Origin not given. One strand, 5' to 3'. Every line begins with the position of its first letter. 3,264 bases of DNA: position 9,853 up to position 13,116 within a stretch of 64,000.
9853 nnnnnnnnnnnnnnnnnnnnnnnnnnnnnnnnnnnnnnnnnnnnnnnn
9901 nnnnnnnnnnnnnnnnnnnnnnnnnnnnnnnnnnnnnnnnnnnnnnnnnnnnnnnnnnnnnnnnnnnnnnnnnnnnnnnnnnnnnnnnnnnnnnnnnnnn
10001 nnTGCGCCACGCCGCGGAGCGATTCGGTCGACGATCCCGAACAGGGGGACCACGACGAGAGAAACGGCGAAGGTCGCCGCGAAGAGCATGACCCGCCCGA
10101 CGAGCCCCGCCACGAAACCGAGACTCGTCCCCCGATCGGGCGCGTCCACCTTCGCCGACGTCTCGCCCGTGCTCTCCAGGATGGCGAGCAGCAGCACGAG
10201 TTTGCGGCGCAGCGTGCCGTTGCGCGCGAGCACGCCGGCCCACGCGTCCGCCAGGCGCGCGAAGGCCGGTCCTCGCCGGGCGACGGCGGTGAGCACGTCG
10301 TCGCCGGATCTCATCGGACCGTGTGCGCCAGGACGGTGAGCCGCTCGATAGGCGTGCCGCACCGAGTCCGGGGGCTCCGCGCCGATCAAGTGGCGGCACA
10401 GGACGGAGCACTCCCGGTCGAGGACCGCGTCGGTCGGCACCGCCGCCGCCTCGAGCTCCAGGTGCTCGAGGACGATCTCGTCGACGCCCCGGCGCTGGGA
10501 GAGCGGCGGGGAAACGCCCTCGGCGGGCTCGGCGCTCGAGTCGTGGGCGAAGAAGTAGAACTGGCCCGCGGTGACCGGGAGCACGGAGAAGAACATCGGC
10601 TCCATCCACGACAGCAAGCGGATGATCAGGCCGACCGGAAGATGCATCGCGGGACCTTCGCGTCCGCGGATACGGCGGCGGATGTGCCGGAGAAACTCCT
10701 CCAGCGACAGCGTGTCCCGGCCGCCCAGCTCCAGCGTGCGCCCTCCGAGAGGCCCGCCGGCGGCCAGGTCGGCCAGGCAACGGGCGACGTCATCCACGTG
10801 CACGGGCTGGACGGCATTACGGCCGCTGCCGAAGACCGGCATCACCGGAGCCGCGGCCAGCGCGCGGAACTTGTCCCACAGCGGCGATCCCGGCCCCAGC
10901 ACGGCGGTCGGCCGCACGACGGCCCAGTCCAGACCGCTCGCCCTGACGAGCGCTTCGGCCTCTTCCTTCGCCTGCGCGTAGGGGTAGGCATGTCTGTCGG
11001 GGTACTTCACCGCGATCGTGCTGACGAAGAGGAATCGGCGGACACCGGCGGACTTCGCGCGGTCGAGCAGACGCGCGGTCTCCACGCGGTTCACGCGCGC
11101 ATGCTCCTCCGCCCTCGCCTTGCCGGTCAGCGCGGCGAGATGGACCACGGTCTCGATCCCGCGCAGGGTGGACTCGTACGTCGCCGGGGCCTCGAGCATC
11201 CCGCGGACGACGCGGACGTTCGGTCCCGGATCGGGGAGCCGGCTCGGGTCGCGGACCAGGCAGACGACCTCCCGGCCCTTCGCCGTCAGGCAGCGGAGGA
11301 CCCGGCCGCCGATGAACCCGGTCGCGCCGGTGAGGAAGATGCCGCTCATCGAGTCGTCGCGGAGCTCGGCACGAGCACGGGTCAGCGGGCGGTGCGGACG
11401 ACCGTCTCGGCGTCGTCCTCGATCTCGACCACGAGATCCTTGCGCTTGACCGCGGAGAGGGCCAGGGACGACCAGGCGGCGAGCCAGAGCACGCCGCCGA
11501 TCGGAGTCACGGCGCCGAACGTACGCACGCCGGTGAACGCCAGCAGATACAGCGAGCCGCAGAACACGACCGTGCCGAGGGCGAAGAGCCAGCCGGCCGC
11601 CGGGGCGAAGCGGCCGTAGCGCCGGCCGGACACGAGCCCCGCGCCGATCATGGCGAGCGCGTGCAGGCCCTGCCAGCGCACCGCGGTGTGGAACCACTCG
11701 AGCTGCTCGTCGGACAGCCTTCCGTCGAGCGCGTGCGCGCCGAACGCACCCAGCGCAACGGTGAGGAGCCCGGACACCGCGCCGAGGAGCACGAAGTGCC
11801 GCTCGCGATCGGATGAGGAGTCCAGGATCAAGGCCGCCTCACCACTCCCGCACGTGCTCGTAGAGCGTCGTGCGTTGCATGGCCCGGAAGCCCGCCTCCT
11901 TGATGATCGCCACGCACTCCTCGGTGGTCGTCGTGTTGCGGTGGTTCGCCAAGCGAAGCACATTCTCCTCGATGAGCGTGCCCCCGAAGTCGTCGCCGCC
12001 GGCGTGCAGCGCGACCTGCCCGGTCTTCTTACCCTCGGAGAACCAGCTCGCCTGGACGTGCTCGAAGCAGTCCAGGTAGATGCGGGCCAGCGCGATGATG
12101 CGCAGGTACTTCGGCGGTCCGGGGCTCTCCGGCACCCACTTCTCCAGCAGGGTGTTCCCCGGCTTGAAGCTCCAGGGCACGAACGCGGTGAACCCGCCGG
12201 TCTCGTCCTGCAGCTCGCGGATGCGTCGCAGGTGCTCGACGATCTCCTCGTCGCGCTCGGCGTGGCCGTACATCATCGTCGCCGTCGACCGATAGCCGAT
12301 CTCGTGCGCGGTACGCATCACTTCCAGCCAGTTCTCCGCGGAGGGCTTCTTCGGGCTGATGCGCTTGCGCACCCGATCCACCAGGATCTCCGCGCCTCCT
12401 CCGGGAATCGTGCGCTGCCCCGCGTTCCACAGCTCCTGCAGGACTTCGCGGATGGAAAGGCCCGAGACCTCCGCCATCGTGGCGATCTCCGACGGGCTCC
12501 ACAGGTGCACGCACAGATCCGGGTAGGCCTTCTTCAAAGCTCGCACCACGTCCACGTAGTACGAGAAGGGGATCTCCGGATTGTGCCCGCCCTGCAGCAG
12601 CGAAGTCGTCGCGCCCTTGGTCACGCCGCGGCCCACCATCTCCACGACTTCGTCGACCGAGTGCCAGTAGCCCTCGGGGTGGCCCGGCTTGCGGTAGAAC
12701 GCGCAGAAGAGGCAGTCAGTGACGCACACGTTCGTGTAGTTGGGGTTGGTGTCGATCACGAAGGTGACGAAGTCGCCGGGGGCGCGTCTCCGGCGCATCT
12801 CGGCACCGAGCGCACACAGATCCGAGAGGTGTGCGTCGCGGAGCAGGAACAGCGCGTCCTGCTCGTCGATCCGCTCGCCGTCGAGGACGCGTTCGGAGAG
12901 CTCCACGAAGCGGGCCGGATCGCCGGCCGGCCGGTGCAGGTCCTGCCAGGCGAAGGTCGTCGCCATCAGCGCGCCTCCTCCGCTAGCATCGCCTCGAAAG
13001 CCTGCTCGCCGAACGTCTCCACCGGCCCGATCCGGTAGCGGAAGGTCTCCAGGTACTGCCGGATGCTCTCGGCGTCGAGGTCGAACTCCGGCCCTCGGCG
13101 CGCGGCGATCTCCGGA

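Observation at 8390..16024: Long co-directional gene string coupling futalosine-pathway genes (MqnC/E-MqnA-MqnC/E) to the AhpD-like selenoprotein, a double PARP-type zinc-finger protein, DUF423, an SDR-membrane fusion and a GMC oxidoreductase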

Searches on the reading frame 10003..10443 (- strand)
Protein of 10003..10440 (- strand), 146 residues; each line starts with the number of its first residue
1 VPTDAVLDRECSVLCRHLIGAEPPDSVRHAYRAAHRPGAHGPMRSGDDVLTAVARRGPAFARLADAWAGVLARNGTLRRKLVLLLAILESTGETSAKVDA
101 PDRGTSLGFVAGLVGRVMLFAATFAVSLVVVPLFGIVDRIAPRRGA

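Call 64: search_solved_structures(query=A4, max_evalue=10)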
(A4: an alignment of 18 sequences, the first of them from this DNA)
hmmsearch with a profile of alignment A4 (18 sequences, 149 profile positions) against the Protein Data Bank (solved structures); distinct sequences matched with E-value up to 10: 1.
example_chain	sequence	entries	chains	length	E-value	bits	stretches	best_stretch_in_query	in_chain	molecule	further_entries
5t5h_P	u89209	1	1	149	0.44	13.6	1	7-66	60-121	40S ribosomal protein L14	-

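Call 65: search_protein_families(library=pfam, alignment_id=A4, max_evalue=1)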
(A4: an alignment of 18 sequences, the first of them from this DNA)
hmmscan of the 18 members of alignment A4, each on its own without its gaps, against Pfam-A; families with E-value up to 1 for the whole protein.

A. member 1, seq(147 aa): 0 families

B. families by the number of members that match (of 18 scanned): 1 family
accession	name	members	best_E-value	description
PF00523.23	Fusion_gly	1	0.39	Fusion glycoprotein F0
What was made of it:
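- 10000..10440 (-): C-terminal domain (residues about 304-449) of the fusion. It is an uncharacterised all-helical 'small subunit' ending in one TM helix (residues about 409-440). No Pfam or PDB match (calls 64, 65).
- On 3Fe-4S FAD-dependent dehydrogenase complexes (FAD-GDH / FDH type): The small partner domain has no Pfam or PDB match (calls 64, 65).
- Tried and rejected: Small C-terminal domain profile against PDB and Pfam: nothing (calls 64, 65).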

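Call 78: search_protein_representatives(protein=window:10003-10440:-)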
Query: 146 residues. Proteins with E-value up to 0.001 (for the whole library): 821; up to 1e-10: 302; up to 1e-30: 2. The best 150 are listed.
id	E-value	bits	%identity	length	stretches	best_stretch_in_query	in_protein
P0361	3.4e-50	185.9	69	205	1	2-135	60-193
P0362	3.2e-33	130.9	55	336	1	3-137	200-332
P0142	1.1e-28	116.2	55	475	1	6-134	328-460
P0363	1.7e-26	109.1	50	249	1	5-129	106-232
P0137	1.4e-25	106.1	49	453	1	5-131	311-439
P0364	1.7e-25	105.9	52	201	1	6-131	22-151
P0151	2.4e-25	105.4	52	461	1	5-130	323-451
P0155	1.8e-24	102.5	46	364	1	4-136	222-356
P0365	4.5e-23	98.0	47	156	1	6-135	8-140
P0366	4.1e-22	94.9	48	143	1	6-135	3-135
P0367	1.0e-21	93.7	47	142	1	8-132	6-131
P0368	1.6e-21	93.0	47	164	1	5-133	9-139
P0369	1.4e-20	89.9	44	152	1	5-131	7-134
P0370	1.6e-20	89.8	47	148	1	3-144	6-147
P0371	1.9e-20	89.5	49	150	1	5-128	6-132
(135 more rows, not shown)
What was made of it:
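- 10000..10440 (-): The library holds 821 cluster representatives at E<=1e-3, and most of the top 150 are stand-alone (call 78).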

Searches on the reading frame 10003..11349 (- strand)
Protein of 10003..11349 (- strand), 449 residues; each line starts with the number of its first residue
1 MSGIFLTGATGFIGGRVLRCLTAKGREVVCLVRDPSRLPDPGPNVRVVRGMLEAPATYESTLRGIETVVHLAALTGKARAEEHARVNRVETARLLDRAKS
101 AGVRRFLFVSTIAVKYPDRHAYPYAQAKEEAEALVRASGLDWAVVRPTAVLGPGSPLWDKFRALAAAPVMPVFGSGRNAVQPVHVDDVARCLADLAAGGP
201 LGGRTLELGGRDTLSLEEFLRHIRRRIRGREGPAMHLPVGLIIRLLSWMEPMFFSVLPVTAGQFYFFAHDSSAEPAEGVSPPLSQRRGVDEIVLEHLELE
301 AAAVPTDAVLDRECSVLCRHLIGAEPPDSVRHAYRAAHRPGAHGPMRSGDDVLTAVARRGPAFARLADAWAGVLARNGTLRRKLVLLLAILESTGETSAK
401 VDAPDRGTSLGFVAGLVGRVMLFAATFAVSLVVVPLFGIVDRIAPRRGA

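Call 5: search_protein_families(library=pfam, proteins=[window:10003-11349:-], max_evalue=0.01)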
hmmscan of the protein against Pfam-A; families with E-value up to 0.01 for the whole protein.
window:10003-11349:- (449 aa): 7 families
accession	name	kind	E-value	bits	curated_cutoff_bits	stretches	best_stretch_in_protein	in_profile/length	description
PF13460.12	NAD_binding_10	-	3.6e-27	95.8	27.2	1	8-150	1-146/184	NAD(P)H-binding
PF01370.27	Epimerase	-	2.8e-22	79.7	20.9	1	4-192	1-221/240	NAD dependent epimerase/dehydratase family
PF07993.18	NAD_binding_4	-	2.6e-11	43.6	20.1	0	6-35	1-33/258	Male sterility protein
PF01073.25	3Beta_HSD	-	5.9e-11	42.3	22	1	6-133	2-155/280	3-beta hydroxysteroid dehydrogenase/isomerase family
PF05368.20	NmrA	-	1.4e-09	38.4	27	1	4-143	5-146/298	NmrA-like family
PF04321.23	RmlD_sub_bind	-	1.1e-06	28.4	27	1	4-199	3-200/287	RmlD substrate binding domain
PF16363.11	GDP_Man_Dehyd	-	1.6e-06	28.3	27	1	6-111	2-129/332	GDP-mannose 4,6 dehydratase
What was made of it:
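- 10480..11349 (-): Extended-SDR domain (residues 1 to about 290) of the fusion protein, with an intact NAD(P)-binding motif and catalytic triad. Pfam NAD_binding_10 and Epimerase (call 5).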

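Call 6: search_protein_families(library=ncbifam, proteins=[window:10003-11349:-], max_evalue=0.01)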
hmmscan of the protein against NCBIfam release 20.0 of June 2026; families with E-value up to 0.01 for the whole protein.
window:10003-11349:- (449 aa): 16 families
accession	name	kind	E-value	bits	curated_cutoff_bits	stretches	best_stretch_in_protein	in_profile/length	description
TIGR03466.1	HpnA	hypoth_equivalog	3.3e-25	88.7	367.65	1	4-250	3-267/327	hopanoid-associated sugar epimerase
NF042422.1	oxyalk_red_OleD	equivalog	2.9e-15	56.5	580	1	4-198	3-221/329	2-alkyl-3-oxoalkanoate reductase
TIGR01746.1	Thioester-redct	subfamily_domain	1.8e-12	47.2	213.35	2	4-36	2-36/371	thioester reductase domain-containing protein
NF058621.1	DiazavRedAvaA7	equivalog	1.2e-11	44.9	400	1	4-143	3-142/304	3-diazoavenalumate denitrifying reductase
NF005539.0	PRK07201.1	equivalog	1.8e-11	43.5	549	1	5-154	4-181/657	SDR family oxidoreductase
TIGR01777.1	yfcH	hypoth_equivalog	1.2e-10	41.4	207.35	1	4-194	1-209/292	TIGR01777 family oxidoreductase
NF052578.1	StrlDmthSdmBMthl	equivalog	4.5e-10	39.8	600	1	5-113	4-115/328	sterol demethylase protein SdmB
NF042423.1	oxyalk_red_Shew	equivalog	7.6e-08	31.8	580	1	3-117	10-124/331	2-alkyl-3-oxoalkanoate reductase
NF050030.1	thlkprotThyD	equivalog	8.5e-08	31.7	400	1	4-107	3-117/305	thylakoid membrane protein ThyD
TIGR01179.1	galE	equivalog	5.8e-07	28.6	262.3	1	4-127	2-136/332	UDP-glucose 4-epimerase GalE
TIGR04180.1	EDH_00030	hypoth_equivalog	8.5e-07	28.3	475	1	4-114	1-124/297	NAD-dependent 4,6-dehydratase LegB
NF047350.1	aureusi_NRPS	equivalog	2.4e-05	21.4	2500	0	4-34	2030-2060/2373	aureusimine non-ribosomal peptide synthetase AusA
TIGR01214.1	rmlD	equivalog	3.8e-05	22.9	224.05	1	4-223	2-222/285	dTDP-4-dehydrorhamnose reductase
NF043036.1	ErythonDh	equivalog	6.4e-05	22.3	325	1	4-114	3-128/321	D-erythronate dehydrogenase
NF041293.1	G6PDh_Azf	equivalog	0.00017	21.1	400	1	4-111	5-115/252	NAD-dependent glucose-6-phosphate dehydrogenase Azf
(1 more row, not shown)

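Call 19: search_solved_structures(query=window:10003-11349:-, max_evalue=0.001)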
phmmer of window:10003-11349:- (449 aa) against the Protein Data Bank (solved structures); distinct sequences matched with E-value up to 0.001: 47.
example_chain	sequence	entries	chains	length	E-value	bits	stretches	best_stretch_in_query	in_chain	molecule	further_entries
9g83_P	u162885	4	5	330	4.8e-15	58.7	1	6-228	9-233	NAD-dependent epimerase/dehydratase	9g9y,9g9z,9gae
3wj7_A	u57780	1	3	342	2.8e-11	46.3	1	5-242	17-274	Putative oxidoreductase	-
6kv9_A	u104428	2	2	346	3.3e-11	46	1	4-220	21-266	MoeE5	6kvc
7arc_P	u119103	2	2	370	8.8e-11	44.6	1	6-244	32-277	39 kDa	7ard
6x89_A9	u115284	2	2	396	1.3e-09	40.7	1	2-227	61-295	NADH dehydrogenase [ubiquinone] 1 alpha subcomplex subunit 9, mitochondrial isoform X1 | NDUA9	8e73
9f5x_P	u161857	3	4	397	2.5e-09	39.8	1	6-242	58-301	Putative NADH:ubiquinone oxidoreductase 39 kDa subunit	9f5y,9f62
7ar7_P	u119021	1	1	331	6.8e-09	38.4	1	3-227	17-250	NADH dehydrogenase [ubiquinone] 1 alpha subcomplex subunit 9, mitochondrial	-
7a23_T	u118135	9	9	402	1.2e-08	37.6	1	3-227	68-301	39kDa | NADH dehydrogenase [ubiquinone] 1 alpha subcomplex subunit 9, mitochondrial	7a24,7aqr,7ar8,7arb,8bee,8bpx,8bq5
5l3z_A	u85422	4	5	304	1.6e-08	37.2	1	4-220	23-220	polyketide ketoreductase SimC7 | SimC7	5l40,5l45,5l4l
4id9_A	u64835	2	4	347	1.8e-08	37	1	4-119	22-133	SHORT-CHAIN DEHYDROGENASE/REDUCTASE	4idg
8r2j_A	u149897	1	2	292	3.8e-08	35.9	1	3-191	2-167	NmrA family transcriptional regulator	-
8b9z_P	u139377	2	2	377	4.7e-08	35.6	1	6-228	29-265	NADH dehydrogenase (Ubiquinone) 39 kDa subunit, isoform A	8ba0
4jgb_A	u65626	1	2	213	5.4e-08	35.4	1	4-177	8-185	Putative exported protein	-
1r6d_A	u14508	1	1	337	1.4e-07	34.1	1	5-215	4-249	TDP-glucose-4,6-dehydratase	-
1r66_A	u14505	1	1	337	1.5e-07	34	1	5-215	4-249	TDP-glucose-4,6-dehydratase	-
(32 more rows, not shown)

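Call 37: find_homologous_proteins(query=window:10003-11349:-, max_evalue=0.00001)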
Query window:10003-11349:- (449 aa): 787 proteins with E <= 0.00001 among 8000 candidates; the best 120 are listed.
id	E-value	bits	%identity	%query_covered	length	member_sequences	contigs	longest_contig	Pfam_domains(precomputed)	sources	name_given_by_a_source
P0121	6.5e-292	986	100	100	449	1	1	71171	PF04321.24,PF16363.12,PF05368.20,PF01073.26,PF07993.19,PF13460.13,PF01370.28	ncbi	ncbi:MAG: SDR family oxidoreductase [Candidatus Eiseniibacteriota bacterium]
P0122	2.7e-211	720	75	100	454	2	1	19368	PF04321.24,PF16363.12,PF05368.20,PF01073.26,PF07993.19,PF13460.13,PF01370.28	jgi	jgi:NADH dehydrogenase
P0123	8.4e-193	659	93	71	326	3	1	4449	PF04321.24,PF16363.12,PF05368.20,PF01073.26,PF07993.19,PF13460.13,PF01370.28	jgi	jgi:uncharacterized protein YbjT (DUF2867 family)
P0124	5.4e-170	584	63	98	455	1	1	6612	PF04321.24,PF16363.12,PF05368.20,PF01073.26,PF07993.19,PF13460.13,PF01370.28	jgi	-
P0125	6.1e-164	564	61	97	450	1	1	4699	PF04321.24,PF05368.20,PF01073.26,PF07993.19,PF13460.13,PF01370.28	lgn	-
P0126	9.2e-164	564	62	99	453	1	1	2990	PF04321.24,PF05368.20,PF01073.26,PF07993.19,PF13460.13,PF01370.28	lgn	-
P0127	2.0e-163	563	62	93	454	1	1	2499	PF04321.24,PF16363.12,PF05368.20,PF01073.26,PF07993.19,PF13460.13,PF01370.28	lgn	-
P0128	4.1e-158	545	61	97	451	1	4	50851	PF04321.24,PF16363.12,PF05368.20,PF01073.26,PF07993.19,PF13460.13,PF01370.28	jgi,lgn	jgi:NADH dehydrogenase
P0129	1.6e-120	421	55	91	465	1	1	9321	PF04321.24,PF16363.12,PF05368.20,PF01073.26,PF07993.19,PF13460.13,PF01370.28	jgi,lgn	-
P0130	2.5e-120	421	53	95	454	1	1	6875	PF04321.24,PF05368.20,PF01073.26,PF07993.19,PF13460.13,PF01370.28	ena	-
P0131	2.7e-120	420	53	95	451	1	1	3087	PF04321.24,PF02719.22,PF05368.20,PF01073.26,PF07993.19,PF13460.13,PF01370.28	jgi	-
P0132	2.0e-118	414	54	94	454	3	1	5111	PF04321.24,PF16363.12,PF02719.22,PF05368.20,PF01073.26,PF07993.19,PF13460.13,PF01370.28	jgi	jgi:NADH dehydrogenase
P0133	7.1e-117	409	50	96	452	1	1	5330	PF04321.24,PF16363.12,PF05368.20,PF01073.26,PF07993.19,PF13460.13,PF01370.28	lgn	-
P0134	1.3e-116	408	50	96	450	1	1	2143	PF04321.24,PF16363.12,PF01073.26,PF07993.19,PF13460.13,PF01370.28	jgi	jgi:nucleoside-diphosphate-sugar epimerase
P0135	7.4e-115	402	51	97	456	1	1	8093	PF04321.24,PF05368.20,PF01073.26,PF07993.19,PF13460.13,PF01370.28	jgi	jgi:nucleoside-diphosphate-sugar epimerase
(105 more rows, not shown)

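Call 47: predict_structure(alignment_id=A2)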
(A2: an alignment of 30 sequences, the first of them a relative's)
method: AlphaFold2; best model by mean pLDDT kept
length: 449 residues; sequences in the alignment: 30
mean_pLDDT: 91.7   pTM: 0.83
mean pLDDT of the five models: 91.7, 90.9, 90.5, 90.2, 89.4
residues with pLDDT >= 90: 354; 70-90: 72; 50-70: 17; < 50: 6
segments of 3 or more residues with pLDDT < 50: 444-449
pLDDT, mean of each block of 10 residues (from residue 1): 92 95 96 89 94 96 98 93 97 98 98 97 97 98 98 92 93 97 98 96 98 98 95 96 97 92 96 92 97 93 85 96 94 88 59 90 95 87 93 77 77 90 94 86 46
secondary structure, 60 per line:
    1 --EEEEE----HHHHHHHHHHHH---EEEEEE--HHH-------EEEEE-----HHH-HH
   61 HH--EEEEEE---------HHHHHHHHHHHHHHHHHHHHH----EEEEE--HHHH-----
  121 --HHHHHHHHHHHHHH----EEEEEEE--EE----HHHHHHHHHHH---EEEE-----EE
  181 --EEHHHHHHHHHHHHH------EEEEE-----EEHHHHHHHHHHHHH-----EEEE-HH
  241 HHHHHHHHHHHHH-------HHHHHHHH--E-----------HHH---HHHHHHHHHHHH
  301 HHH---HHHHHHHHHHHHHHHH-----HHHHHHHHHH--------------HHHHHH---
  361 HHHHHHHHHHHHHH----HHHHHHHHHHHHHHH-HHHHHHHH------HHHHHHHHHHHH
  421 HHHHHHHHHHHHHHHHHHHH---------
elements in order: E3-7 H12-23 E27-32 E45-49 H59-62 E65-70 H80-100 E105-109 H112-115 H123-136 E141-147 H156-166 E170-173 H185-197 E204-208 H216-228 E234-237 H239-253 H261-268 H289-303 H307-322 H328-337 H352-357 H361-374 H379-393 H395-402 H409-440

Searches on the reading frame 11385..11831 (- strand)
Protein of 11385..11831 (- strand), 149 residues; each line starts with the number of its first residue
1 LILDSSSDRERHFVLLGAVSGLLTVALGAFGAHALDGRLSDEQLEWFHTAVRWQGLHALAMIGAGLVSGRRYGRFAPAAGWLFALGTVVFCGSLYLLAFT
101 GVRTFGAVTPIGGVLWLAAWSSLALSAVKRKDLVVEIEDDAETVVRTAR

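Call 5: search_protein_families(library=pfam, proteins=[window:11385-11831:-], max_evalue=0.01)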
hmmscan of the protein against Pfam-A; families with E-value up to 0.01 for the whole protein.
window:11385-11831:- (149 aa): 1 family
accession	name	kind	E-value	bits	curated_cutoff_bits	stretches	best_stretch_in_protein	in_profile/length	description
PF04241.20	DUF423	-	1.6e-28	99.2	25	1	27-113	1-86/86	Protein of unknown function (DUF423)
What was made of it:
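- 11382..11831 (-): DUF423 small membrane protein (YgdD family), function unknown. Pfam DUF423 99.2 bits (call 5).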

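Call 6: search_protein_families(library=ncbifam, proteins=[window:11385-11831:-], max_evalue=0.01)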
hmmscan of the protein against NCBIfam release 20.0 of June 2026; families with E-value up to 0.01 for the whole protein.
window:11385-11831:- (149 aa): 2 families
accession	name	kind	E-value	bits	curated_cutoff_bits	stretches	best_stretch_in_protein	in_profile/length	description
NF008125.0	PRK10873.1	equivalog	3.4e-28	98.7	162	1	11-131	4-124/131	hypothetical protein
NF042937.1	leader_Ms4533A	equivalog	0.0053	17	31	0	46-65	1-20/30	Ms4533A family Cys-rich leader peptide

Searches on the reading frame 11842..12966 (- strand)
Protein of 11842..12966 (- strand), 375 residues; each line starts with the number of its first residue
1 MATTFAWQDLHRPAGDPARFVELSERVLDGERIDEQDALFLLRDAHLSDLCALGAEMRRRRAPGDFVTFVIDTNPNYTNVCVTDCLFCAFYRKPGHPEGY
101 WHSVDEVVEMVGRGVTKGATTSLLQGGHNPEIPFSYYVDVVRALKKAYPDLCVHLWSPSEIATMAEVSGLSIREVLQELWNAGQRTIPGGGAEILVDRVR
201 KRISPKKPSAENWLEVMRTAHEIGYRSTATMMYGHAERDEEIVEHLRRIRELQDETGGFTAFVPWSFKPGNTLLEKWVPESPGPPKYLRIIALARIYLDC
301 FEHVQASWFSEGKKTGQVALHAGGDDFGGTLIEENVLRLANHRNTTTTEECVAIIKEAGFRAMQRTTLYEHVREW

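Call 5: search_protein_families(library=pfam, proteins=[window:11842-12966:-], max_evalue=0.01)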
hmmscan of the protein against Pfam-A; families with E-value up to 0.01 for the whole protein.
window:11842-12966:- (375 aa): 2 families
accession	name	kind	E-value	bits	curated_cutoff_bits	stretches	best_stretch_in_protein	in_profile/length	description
PF19288.4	CofH_C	-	4.5e-29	101.2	27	1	258-371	3-118/125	CofH/MqnC C-terminal region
PF04055.27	Radical_SAM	-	7.9e-25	88.4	29.5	1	76-248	2-165/166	Radical SAM superfamily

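Call 6: search_protein_families(library=ncbifam, proteins=[window:11842-12966:-], max_evalue=0.01)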
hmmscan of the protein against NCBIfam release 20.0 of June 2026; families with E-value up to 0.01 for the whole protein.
window:11842-12966:- (375 aa): 16 families
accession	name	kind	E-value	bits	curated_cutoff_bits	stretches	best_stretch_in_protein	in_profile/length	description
TIGR03699.1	menaquin_MqnC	equivalog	2.6e-136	453.9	428.1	1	31-372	1-342/342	cyclic dehypoxanthinyl futalosine synthase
TIGR00423.1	TIGR00423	subfamily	1.7e-104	349.4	260.25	1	67-371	1-309/310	CofH family radical SAM protein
NF006277.0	PRK08445.1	equivalog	1.8e-103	346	576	1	31-373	2-346/348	dehypoxanthine futalosine cyclase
TIGR03700.1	mena_SCO4494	equivalog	2.2e-102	342.6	434.55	1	24-372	2-351/351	aminofutalosine synthase MqnE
TIGR03551.1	F420_cofH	equivalog_domain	6.3e-99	331.1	374.1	1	33-372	1-345/345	5-amino-6-(D-ribitylamino)uracil--L-tyrosine 4-hydroxyphenyl transferase CofH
NF005609.0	PRK07360.1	equivalog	1.2e-97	327.1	426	1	20-373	8-369/374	7,8-didemethyl-8-hydroxy-5-deazariboflavin synthase subunit CofH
NF006687.0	PRK09234.1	equivalog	1.9e-93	314.1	1018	1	23-373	482-838/849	bifunctional FO biosynthesis protein CofGH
NF006276.0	PRK08444.1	equivalog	7.7e-68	229.1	560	1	22-375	2-353/353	aminofutalosine synthase MqnE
NF004580.0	PRK05926.1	equivalog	9.5e-62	209.3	583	1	20-346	15-344/370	hypothetical protein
TIGR03956.1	rSAM_HydE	equivalog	1.4e-14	54.1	254.6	1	76-264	54-231/340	[FeFe] hydrogenase H-cluster radical SAM maturase HydE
NF004884.0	PRK06245.1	equivalog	5.1e-13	48.6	209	2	195-372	142-314/340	7,8-didemethyl-8-hydroxy-5-deazariboflavin synthase subunit CofG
TIGR03550.1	F420_cofG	equivalog_domain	7.3e-13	48.4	213.35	1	78-370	11-305/322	7,8-didemethyl-8-hydroxy-5-deazariboflavin synthase CofG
TIGR03910.1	pyrrolys_PylB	equivalog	0.00022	20.2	348.2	1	22-297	7-267/347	methylornithine synthase PylB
NF004911.0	PRK06267.1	equivalog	0.00098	18.4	305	1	190-255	133-197/351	hypothetical protein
TIGR00433.2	bioB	equivalog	0.0033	16.7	225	0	35-146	5-120/307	biotin synthase BioB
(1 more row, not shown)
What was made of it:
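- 11839..12966 (-): mqnC, cyclic dehypoxanthinyl futalosine synthase (radical SAM). TIGR03699 453.9 bits, above the 428.1 cutoff (call 6).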
